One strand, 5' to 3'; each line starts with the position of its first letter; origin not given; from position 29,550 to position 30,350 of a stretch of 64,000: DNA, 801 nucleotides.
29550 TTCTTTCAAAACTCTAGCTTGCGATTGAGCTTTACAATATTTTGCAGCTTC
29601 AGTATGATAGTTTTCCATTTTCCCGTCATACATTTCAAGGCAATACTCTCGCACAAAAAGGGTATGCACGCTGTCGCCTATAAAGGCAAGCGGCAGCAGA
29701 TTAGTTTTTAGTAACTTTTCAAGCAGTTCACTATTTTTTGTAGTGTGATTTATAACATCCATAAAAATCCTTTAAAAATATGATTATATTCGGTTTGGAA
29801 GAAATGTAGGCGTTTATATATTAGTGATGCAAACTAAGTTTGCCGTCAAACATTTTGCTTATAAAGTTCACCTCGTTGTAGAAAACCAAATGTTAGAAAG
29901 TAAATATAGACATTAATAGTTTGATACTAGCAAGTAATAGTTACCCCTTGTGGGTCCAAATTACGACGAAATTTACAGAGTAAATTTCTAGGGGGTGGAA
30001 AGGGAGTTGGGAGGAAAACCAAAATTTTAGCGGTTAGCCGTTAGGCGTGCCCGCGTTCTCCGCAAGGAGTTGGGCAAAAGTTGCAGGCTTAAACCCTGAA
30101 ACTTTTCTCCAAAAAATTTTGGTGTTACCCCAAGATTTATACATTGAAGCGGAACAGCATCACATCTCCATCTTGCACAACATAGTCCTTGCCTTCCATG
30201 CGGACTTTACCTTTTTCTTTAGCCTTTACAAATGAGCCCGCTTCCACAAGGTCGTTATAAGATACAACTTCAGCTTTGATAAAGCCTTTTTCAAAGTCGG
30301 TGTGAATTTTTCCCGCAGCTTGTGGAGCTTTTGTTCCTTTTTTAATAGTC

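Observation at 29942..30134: Homologous ~170-190-nt structured elements directly after the ychF and secA stop codons, with a compensatory hairpin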

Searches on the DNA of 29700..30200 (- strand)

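Call 25: search_rna_families(source=window, start=29700, end=30200, threshold=evalue, max_evalue=10)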
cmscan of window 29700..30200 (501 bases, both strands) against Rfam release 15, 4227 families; matches with E-value up to 10: 3.
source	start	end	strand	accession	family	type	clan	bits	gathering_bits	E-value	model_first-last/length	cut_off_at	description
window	29971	30129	+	RF02766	Ysr49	Gene; sRNA;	-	24.3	95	0.015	1-124/124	no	Yersinia sRNA 49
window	29718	29785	+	RF02307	TtnuCD33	Gene; snRNA; snoRNA; CD-box;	-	17.3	80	7.9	1-74/74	no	Tetrahymena snoRNA TtnuCD33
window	30091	30118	+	RF01952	SOX2OT_exon2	Gene; lncRNA;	-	10.8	45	7.1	1-69/69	no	SOX2 overlapping transcript exon 2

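Call 88: search_dna_similar(query=window:29936-30136:-, collection=plasmids, mode=distant, max_evalue=0.001, max_rows=10)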
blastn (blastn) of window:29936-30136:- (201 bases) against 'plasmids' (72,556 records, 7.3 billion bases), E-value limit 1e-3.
No match.
